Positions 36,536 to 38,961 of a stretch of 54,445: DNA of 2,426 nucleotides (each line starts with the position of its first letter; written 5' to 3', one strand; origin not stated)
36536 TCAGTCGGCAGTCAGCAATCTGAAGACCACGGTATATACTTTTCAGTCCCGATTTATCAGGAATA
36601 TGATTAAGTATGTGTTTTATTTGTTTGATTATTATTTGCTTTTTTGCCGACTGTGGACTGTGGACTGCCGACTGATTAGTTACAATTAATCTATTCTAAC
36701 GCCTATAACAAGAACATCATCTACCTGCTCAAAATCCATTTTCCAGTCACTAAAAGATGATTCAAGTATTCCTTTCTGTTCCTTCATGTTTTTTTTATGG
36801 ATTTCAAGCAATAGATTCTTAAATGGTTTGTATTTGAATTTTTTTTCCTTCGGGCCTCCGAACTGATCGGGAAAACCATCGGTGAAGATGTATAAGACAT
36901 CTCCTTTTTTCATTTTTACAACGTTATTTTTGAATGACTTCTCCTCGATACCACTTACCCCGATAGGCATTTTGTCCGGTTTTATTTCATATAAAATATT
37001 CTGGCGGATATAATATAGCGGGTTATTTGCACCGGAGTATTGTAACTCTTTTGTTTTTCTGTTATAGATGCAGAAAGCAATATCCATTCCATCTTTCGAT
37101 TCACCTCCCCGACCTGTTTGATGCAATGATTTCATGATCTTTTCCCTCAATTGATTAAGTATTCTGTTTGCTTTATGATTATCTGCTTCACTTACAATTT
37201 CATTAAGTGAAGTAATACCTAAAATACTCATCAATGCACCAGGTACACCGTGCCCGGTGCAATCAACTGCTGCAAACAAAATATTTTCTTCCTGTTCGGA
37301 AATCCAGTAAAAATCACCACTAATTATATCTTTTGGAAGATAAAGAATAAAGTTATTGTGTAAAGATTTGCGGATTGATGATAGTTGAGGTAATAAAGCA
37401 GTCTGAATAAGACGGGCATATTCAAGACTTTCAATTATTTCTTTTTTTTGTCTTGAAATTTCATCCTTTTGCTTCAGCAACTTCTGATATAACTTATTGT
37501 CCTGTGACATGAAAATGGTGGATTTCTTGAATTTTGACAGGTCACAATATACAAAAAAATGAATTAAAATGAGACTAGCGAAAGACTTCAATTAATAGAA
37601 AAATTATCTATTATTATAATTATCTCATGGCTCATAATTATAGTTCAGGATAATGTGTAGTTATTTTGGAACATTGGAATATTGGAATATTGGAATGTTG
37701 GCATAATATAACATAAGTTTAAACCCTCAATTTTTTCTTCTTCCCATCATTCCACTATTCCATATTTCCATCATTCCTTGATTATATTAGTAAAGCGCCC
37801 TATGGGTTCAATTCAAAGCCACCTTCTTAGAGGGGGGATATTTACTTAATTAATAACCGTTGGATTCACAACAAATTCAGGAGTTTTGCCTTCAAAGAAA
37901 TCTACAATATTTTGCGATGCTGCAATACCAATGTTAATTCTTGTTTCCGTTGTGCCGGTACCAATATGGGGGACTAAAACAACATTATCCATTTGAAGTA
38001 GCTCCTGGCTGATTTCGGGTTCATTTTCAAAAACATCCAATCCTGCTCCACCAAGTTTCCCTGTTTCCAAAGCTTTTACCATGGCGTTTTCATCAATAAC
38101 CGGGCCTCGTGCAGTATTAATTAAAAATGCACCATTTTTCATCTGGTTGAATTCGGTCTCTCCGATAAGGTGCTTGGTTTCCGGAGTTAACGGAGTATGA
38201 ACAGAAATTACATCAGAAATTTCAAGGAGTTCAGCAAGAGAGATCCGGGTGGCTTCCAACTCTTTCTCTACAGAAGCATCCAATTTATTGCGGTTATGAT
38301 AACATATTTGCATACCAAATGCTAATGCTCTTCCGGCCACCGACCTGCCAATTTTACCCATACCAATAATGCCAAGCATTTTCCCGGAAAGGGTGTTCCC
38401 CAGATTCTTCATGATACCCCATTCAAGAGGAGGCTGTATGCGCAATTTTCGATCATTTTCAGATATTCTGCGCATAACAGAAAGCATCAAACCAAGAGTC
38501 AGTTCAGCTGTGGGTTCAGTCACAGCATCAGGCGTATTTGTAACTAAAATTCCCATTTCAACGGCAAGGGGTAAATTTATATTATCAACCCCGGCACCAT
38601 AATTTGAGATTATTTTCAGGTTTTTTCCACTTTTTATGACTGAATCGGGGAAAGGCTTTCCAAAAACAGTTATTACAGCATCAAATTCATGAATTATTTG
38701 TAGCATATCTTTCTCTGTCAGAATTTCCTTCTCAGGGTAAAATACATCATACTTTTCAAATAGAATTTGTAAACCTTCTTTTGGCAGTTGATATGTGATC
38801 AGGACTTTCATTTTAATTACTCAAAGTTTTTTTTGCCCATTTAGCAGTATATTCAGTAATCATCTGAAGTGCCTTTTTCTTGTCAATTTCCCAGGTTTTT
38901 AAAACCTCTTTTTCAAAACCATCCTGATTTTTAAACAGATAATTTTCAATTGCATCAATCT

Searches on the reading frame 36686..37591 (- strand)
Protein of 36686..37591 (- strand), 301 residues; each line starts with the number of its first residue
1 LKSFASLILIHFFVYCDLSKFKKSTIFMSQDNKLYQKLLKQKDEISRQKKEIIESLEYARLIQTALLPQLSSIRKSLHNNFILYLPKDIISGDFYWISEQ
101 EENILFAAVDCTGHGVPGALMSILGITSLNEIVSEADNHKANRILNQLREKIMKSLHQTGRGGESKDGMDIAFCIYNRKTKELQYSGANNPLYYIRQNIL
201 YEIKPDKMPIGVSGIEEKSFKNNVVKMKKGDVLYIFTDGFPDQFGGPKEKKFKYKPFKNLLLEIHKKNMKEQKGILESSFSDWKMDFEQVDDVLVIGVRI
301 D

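Call 12: search_protein_families(library=pfam, proteins=[window:36686-37591:-], max_evalue=0.01)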
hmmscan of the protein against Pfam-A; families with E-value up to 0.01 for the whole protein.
window:36686-37591:- (301 aa): 1 family
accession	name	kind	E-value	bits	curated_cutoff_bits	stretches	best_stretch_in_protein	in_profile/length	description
PF07228.17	SpoIIE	-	3.7e-20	73.1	25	1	101-300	2-191/192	Stage II sporulation protein E (SpoIIE)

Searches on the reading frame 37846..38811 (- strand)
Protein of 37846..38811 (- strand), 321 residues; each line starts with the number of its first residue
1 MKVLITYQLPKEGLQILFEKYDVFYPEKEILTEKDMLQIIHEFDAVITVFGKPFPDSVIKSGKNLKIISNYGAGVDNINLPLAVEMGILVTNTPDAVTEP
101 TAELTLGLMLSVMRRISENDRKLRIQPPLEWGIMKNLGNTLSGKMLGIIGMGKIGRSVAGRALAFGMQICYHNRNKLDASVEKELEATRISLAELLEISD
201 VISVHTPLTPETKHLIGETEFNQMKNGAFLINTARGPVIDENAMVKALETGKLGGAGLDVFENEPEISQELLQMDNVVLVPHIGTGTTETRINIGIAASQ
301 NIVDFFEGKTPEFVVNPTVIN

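Call 12: search_protein_families(library=pfam, proteins=[window:37846-38811:-], max_evalue=0.01)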
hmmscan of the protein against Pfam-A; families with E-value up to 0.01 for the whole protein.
window:37846-38811:- (321 aa): 4 families
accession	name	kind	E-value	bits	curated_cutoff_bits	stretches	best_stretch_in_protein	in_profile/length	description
PF02826.25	2-Hacid_dh_C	-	1.9e-60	203.7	25.1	1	106-284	1-178/178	D-isomer specific 2-hydroxyacid dehydrogenase, NAD binding domain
PF00389.36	2-Hacid_dh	-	1.1e-27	96.8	24.6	1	3-316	1-134/134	D-isomer specific 2-hydroxyacid dehydrogenase, catalytic domain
PF03807.23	F420_oxidored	-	5.8e-05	24.1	21.6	1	146-208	2-69/94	NADP oxidoreductase coenzyme F420-dependent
PF03446.21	NAD_binding_2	-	7.4e-05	23.2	21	1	146-249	2-108/161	NAD binding domain of 6-phosphogluconate dehydrogenase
